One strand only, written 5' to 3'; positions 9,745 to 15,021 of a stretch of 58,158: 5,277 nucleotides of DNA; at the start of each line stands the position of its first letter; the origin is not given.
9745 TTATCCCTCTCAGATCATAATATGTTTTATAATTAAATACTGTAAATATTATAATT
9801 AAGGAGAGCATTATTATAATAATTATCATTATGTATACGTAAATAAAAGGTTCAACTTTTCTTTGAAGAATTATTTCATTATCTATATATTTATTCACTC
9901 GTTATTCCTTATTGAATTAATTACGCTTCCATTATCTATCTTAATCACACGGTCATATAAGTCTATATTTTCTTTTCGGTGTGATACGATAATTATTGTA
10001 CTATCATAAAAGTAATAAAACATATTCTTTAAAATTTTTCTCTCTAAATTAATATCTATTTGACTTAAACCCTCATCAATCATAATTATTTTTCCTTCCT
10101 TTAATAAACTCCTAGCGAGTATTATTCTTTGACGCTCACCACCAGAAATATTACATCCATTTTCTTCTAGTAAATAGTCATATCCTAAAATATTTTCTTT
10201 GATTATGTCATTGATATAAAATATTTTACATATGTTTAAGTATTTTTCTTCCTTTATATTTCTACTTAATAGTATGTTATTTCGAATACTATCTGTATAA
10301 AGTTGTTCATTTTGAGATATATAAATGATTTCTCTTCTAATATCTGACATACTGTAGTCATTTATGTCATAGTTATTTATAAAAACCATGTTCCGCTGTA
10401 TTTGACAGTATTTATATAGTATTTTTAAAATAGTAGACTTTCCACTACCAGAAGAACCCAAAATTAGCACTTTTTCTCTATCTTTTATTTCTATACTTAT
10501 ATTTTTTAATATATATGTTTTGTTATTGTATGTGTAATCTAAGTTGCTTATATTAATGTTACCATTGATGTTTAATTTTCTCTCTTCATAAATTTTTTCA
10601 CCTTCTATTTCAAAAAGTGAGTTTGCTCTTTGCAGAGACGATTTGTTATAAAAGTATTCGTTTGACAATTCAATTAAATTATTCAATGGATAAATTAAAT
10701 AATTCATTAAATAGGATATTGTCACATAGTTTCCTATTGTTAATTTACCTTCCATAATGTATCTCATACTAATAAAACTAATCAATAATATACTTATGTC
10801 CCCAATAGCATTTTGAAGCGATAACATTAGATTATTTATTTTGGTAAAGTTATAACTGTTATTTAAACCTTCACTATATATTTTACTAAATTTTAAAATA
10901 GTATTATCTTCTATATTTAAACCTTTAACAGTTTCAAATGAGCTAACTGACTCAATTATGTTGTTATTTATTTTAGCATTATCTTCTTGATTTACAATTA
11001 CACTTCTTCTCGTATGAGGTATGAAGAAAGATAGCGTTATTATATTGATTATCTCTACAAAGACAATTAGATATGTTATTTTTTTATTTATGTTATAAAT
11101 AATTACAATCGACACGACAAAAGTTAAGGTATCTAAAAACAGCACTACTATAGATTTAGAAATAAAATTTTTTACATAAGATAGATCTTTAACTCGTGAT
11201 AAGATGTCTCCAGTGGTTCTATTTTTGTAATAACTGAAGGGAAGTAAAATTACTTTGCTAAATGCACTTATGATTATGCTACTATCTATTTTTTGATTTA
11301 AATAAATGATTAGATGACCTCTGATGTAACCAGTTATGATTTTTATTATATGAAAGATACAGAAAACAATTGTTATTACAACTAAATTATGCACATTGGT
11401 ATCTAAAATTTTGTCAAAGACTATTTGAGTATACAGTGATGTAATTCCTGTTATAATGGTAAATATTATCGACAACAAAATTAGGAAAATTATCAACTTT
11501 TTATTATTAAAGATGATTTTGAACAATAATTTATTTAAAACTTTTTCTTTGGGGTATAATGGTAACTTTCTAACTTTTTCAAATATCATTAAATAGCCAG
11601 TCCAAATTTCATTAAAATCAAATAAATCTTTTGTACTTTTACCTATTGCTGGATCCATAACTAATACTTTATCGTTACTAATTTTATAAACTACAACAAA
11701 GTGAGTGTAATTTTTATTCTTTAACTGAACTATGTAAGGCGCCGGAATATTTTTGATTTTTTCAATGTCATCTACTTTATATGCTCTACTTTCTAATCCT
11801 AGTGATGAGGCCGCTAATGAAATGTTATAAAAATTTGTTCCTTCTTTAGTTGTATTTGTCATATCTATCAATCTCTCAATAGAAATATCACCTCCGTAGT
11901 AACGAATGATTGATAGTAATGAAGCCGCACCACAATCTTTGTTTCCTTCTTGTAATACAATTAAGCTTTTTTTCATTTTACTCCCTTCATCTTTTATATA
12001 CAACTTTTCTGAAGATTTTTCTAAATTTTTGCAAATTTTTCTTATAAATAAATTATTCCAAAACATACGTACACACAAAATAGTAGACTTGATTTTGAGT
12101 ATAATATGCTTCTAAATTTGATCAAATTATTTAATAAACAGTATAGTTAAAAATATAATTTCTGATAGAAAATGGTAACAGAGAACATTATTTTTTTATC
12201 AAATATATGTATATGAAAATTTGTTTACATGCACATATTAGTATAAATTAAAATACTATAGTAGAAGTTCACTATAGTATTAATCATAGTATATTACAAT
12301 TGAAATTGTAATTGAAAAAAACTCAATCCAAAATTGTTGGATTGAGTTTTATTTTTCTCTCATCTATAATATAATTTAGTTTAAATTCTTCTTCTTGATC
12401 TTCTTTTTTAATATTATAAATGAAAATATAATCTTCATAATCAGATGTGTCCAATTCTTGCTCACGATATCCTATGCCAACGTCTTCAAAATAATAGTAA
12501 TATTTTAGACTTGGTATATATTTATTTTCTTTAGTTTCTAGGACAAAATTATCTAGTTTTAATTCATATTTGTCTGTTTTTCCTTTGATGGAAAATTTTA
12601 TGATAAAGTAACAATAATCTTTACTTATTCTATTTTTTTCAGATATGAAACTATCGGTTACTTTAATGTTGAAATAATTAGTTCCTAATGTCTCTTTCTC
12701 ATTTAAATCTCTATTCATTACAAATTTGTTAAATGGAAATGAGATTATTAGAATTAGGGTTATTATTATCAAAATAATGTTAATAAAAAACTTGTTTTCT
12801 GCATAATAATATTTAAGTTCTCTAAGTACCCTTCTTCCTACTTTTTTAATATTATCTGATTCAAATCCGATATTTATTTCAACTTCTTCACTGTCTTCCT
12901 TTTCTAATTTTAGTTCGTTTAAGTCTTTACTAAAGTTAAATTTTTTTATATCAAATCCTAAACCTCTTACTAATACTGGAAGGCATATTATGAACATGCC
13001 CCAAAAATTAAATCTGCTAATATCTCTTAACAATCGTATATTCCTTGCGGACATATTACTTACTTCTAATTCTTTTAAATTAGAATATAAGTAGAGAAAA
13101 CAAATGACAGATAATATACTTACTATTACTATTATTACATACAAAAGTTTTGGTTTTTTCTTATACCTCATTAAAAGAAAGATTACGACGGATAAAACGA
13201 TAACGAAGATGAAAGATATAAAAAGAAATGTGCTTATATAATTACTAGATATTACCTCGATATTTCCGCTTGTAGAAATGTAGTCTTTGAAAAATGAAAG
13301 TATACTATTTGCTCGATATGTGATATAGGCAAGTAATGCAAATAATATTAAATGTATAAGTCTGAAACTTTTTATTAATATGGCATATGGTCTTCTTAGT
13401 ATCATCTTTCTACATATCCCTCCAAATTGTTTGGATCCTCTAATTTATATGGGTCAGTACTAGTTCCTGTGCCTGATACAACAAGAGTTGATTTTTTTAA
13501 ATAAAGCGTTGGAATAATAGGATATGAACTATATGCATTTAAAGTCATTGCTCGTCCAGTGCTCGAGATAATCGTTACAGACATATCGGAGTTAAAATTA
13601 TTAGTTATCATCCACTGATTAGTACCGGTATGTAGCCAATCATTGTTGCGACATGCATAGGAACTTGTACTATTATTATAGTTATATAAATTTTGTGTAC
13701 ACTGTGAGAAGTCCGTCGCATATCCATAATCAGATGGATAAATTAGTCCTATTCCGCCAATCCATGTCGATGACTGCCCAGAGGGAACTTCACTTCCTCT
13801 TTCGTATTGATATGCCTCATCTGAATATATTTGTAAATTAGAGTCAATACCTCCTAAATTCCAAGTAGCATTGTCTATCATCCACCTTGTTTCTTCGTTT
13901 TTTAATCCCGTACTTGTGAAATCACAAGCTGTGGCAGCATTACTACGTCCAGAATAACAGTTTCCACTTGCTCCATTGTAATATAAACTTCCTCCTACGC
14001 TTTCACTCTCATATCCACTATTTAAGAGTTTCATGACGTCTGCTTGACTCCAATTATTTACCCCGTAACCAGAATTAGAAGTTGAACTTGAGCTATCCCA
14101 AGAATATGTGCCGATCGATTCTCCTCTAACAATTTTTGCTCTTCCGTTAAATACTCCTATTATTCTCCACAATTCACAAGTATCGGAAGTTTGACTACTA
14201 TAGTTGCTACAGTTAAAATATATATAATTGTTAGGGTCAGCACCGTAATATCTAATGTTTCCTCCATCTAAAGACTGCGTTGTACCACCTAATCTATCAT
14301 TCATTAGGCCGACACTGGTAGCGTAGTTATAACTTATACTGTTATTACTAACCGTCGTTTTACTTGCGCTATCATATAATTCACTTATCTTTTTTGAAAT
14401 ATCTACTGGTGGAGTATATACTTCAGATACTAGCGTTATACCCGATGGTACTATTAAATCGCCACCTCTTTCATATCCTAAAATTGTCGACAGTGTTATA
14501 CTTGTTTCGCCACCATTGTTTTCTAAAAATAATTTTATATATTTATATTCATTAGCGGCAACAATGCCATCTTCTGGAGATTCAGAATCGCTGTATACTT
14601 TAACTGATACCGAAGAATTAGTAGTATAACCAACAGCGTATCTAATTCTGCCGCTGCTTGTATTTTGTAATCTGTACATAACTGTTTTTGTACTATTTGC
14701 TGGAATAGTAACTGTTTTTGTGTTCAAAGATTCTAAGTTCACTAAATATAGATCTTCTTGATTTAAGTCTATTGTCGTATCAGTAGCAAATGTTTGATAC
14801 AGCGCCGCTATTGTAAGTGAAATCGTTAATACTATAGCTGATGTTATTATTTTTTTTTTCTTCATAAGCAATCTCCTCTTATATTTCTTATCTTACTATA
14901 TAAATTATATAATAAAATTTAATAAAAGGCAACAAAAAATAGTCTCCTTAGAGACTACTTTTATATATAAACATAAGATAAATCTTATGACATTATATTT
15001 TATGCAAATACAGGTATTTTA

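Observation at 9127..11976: Unannotated double-glycine peptide pair with C39-ABC exporter: a compact bacteriocin-like system hidden below the ORF cutoff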

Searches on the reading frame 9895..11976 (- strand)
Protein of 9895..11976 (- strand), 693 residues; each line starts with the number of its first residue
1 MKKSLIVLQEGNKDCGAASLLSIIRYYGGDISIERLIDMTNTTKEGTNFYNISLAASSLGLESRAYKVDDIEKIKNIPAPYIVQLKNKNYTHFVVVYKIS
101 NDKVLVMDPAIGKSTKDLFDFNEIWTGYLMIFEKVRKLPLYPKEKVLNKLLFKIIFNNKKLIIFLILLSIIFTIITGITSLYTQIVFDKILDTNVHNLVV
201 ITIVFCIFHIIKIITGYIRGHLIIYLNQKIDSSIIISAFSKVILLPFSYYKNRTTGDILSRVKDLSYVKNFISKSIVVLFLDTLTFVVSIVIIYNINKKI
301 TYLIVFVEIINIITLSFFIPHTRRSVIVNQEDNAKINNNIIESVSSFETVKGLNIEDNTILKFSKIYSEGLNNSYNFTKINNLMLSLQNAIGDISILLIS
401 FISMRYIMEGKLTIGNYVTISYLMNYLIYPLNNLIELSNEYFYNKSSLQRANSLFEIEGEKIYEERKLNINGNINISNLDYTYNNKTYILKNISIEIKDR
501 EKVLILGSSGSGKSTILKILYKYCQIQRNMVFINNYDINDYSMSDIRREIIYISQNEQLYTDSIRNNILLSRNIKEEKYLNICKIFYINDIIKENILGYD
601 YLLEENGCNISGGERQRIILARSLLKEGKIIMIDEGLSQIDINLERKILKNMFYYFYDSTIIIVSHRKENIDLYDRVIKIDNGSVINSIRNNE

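Call 3: search_protein_families(library=pfam, proteins=[window:9895-11976:-], max_evalue=1)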
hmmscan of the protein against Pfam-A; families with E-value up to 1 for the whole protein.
window:9895-11976:- (693 aa): 24 families
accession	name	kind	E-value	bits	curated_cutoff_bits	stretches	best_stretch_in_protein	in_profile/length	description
PF00664.28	ABC_membrane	-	8.5e-38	131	28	1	163-431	2-274/274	ABC transporter transmembrane region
PF03412.21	Peptidase_C39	-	5e-35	120.7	22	1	6-134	4-130/133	Peptidase C39 family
PF00005.33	ABC_tran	-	1.3e-22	81.3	25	1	490-636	1-135/137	ABC transporter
PF13555.12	AAA_29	-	0.00013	22.1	27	1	494-517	16-39/61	P-loop containing region of AAA domain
PF20720.3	nSTAND3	-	0.00015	21.9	27.2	1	496-553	13-71/155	Novel STAND NTPase 3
PF06414.18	Zeta_toxin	-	0.00095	19.1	22.3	1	502-537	18-53/199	Zeta toxin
PF02463.25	SMC_N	-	0.0029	17.5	40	1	485-681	10-212/220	RecF/RecN/SMC N terminal domain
PF03215.21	Rad17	-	0.0063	16.9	23.8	1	490-537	35-81/186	Rad17 P-loop domain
PF13238.12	AAA_18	-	0.012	16.4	29.4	1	503-543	1-36/128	AAA domain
PF00158.32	Sigma54_activat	-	0.013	15.7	20.2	1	490-538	12-61/168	Sigma-54 interaction domain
PF10236.15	DAP3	-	0.013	15.2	23.1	1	498-574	21-94/311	Mitochondrial ribosomal death-associated protein 3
PF13173.12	AAA_14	-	0.015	15.8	27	1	502-552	4-56/129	AAA domain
PF03193.22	RsgA_GTPase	-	0.015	15.5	30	1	487-526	94-132/174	RsgA GTPase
PF00437.27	T2SSE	-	0.017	14.2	24.9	1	469-527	114-169/370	Type II/IV secretion system protein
PF05673.19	DUF815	-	0.028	14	23.8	1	474-541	25-95/249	Protein of unknown function (DUF815)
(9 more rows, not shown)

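Call 4: search_protein_families(library=ncbifam, proteins=[window:9895-11976:-], max_evalue=1)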
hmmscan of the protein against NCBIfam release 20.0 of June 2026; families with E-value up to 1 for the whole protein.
window:9895-11976:- (693 aa): 176 families (the best 25 are shown)
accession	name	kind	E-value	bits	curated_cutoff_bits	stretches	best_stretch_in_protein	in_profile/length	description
TIGR01193.1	bacteriocin_ABC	subfamily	1.5e-114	384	523.85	1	11-688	3-689/708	peptide cleavage/export ABC transporter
TIGR03796.1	NHLM_micro_ABC1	equivalog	4.4e-106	355.7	853.3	1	6-688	4-692/710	NHLP family bacteriocin export ABC transporter peptidase/permease/ATPase subunit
TIGR03375.1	type_I_sec_LssB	subfamily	7.1e-95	318.7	693.1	1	18-686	5-680/696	type I secretion system permease/ATPase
TIGR01846.1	type_I_sec_HlyB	subfamily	1.4e-94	317.8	725.55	1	22-689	7-673/694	type I secretion system permease/ATPase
NF045998.1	cleave_ABC_plasm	equivalog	1.4e-89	301.2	500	1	9-672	2-665/673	Mbov_0121 family peptidase domain-containing ABC transporter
TIGR02203.1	MsbA_lipidA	equivalog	2.9e-65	220.8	602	1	159-688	14-549/572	lipid A export permease/ATP-binding protein MsbA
TIGR03797.1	NHLM_micro_ABC2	equivalog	2.7e-64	217.8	709.4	1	139-687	115-664/686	NHLP bacteriocin export ABC transporter permease/ATPase subunit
TIGR02204.1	MsbA_rel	hypoth_equivalog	1e-59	202.7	780.4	1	167-688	21-555/576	ABC transporter, permease/ATP-binding protein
TIGR01842.1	type_I_sec_PrtD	subfamily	1.1e-56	192.5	510.15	1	157-685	3-531/544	type I secretion system permease/ATPase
NF010178.0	PRK13657.1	equivalog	4.8e-54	183.8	733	1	155-688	14-550/588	glucan ABC transporter ATP-binding protein/ permease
NF008381.0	PRK11176.1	equivalog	2.7e-53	181.2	867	1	149-687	15-558/582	lipid A ABC transporter ATP-binding protein/permease MsbA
TIGR00958.1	3a01208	subfamily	3.9e-53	180.8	874.6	1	146-687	148-693/711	antigen peptide transporter 2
NF008364.0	PRK11160.1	equivalog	5.4e-49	167.2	630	1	233-689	94-556/575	heme ABC transporter ATP-binding protein/permease CydC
TIGR02857.1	CydD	equivalog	9.9e-49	166.7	435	1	166-679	9-528/529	thiol reductant ABC exporter subunit CydD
NF045513.1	HepA_fam_ABC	equivalog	2.3e-47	161.8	725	1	174-687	72-588/610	heterocyst formation ABC transporter subunit HepA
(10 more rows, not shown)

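Call 38: search_solved_structures(query=window:9895-11976:-, max_evalue=1e-20, show_alignments=2)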
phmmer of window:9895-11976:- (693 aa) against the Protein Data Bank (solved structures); distinct sequences matched with E-value up to 1e-20: 241 (the best 60 are shown).
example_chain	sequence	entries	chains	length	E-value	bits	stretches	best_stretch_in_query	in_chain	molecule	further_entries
4ry2_A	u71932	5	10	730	7.9e-92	312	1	2-689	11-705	ABC-type bacteriocin transporter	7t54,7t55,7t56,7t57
8vp3_A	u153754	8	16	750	8.7e-92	311.8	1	2-689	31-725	ABC-type bacteriocin transporter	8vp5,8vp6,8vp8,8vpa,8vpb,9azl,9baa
4s0f_A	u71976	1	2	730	1.9e-91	310.7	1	2-689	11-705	ABC-type bacteriocin transporter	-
6v9z_A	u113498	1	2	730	1.6e-90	307.7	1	2-689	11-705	ABC-type bacteriocin transporter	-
8vp9_A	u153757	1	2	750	2.4e-89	303.8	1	2-689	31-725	ABC-type bacteriocin transporter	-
8hf4_A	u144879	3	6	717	2.2e-81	277.4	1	12-687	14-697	Transport/processing ATP-binding protein ComA | Competence factor transporting ATP-binding protein/permease ComA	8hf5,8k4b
8hf7_A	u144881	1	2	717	3.7e-81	276.7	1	12-687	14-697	Competence factor transporting ATP-binding protein/permease ComA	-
8hf6_A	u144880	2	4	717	5.3e-81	276.2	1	12-687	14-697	Competence factor transporting ATP-binding protein/permease ComA | Transport/processing ATP-binding protein ComA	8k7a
8vow_A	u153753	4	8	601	2.6e-66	227.7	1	159-689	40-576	ABC-type bacteriocin transporter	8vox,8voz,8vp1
7sgr_J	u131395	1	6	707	2.8e-65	224.3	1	14-689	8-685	Alpha-hemolysin translocation ATP-binding protein HlyB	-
8dck_A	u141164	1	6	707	6.7e-65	223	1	14-689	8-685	Alpha-hemolysin translocation ATP-binding protein HlyB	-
4f4c_A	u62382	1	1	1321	7.2e-61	209.7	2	216-687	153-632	Multidrug resistance protein pgp-1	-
6fn1_A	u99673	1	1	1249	1.3e-56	195.6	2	170-685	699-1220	Human-mouse chimeric ABCB1 (ABCBHM)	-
6fn4_A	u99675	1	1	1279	1.5e-56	195.5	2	170-685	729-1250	Apo form of Human-mouse chimeric ABCB1 (ABCB1HM) in complex with Antigen binding fragment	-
7zk4_A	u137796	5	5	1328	1.5e-56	195.4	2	192-685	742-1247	ATP-dependent translocase ABCB1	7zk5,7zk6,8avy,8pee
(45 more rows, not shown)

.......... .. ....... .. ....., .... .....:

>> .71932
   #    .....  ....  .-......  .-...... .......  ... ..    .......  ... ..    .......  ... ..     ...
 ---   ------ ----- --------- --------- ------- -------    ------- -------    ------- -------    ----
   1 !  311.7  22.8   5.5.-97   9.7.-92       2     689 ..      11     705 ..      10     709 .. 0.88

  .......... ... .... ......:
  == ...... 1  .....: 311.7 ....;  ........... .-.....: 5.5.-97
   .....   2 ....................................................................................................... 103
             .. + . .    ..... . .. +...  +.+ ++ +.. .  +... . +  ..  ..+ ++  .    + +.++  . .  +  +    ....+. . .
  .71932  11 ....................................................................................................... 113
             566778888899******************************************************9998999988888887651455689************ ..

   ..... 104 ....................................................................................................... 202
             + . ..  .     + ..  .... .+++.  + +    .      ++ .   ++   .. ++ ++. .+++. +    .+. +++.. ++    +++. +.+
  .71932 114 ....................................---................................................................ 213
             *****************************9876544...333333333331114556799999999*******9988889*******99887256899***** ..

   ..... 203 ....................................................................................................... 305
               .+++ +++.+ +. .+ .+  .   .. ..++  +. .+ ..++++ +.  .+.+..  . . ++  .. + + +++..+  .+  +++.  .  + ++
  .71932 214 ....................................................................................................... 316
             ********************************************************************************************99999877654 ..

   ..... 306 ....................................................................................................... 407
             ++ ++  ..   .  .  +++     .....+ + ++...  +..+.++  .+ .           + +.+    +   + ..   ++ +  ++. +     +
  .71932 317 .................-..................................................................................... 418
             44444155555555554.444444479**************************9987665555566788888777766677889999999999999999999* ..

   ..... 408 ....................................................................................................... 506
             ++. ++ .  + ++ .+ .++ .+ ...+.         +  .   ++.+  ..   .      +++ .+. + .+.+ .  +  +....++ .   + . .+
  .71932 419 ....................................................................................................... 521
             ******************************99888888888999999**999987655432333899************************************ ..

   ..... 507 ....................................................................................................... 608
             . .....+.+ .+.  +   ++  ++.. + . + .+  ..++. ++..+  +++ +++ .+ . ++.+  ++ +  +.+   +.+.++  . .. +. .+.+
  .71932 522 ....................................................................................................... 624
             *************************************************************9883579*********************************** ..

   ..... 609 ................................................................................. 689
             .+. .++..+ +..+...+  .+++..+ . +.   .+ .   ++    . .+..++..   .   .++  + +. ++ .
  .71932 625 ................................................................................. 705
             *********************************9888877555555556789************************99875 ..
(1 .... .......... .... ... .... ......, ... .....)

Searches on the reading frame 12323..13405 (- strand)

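Call 3: search_protein_families(library=pfam, proteins=[window:12323-13405:-], max_evalue=1)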
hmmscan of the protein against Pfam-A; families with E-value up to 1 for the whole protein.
window:12323-13405:- (360 aa): 4 families
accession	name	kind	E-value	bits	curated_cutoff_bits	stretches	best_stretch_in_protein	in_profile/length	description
PF04932.20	Wzy_C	-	0.0035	17.6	31.7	1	66-136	19-89/149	O-Antigen ligase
PF09980.14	DUF2214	-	0.09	13.2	34.1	0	87-142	82-137/147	Predicted membrane protein (DUF2214)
PF13273.12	DUF4064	-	0.14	12.8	32.1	1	19-102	16-102/102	Protein of unknown function (DUF4064)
PF17073.10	SafA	-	0.88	10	27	0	90-132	21-58/66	Two-component-system connector protein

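Call 4: search_protein_families(library=ncbifam, proteins=[window:12323-13405:-], max_evalue=1)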
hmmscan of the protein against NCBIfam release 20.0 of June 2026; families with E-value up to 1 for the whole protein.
window:12323-13405:- (360 aa): 1 family
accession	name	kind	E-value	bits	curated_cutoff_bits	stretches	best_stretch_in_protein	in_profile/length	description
NF033615.1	CDF_MamM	equivalog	0.6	9.3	350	1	46-110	74-137/290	magnetosome biogenesis CDF transporter MamM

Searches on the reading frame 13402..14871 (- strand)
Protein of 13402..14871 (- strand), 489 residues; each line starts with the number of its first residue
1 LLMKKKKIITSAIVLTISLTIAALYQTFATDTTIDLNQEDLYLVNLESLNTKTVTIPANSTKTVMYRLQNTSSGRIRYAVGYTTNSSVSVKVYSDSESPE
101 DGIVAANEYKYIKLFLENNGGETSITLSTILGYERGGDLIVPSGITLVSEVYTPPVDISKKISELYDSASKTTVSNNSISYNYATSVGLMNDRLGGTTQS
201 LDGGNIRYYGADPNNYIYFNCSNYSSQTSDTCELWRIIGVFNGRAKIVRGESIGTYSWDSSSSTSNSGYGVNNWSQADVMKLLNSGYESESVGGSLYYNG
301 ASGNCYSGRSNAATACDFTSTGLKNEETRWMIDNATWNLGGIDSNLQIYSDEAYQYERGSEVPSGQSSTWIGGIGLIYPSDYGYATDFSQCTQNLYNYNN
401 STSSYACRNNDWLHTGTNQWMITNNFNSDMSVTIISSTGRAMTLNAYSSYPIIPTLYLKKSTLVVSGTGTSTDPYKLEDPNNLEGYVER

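Call 3: search_protein_families(library=pfam, proteins=[window:13402-14871:-], max_evalue=1)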
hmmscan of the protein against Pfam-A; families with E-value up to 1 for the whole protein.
window:13402-14871:- (489 aa): 2 families
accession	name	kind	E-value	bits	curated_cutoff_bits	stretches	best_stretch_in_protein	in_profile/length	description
PF23008.3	FN3_Tor_3rd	-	0.07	13.6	30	1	38-79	31-71/92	Tyrosine-protein kinase receptor torso, third FN3 domain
PF06280.18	fn3_5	-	0.2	12.8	27.6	0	32-72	43-82/112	Fn3-like domain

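Call 4: search_protein_families(library=ncbifam, proteins=[window:13402-14871:-], max_evalue=1)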
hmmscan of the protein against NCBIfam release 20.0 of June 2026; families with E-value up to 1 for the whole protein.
window:13402-14871:- (489 aa): 0 families
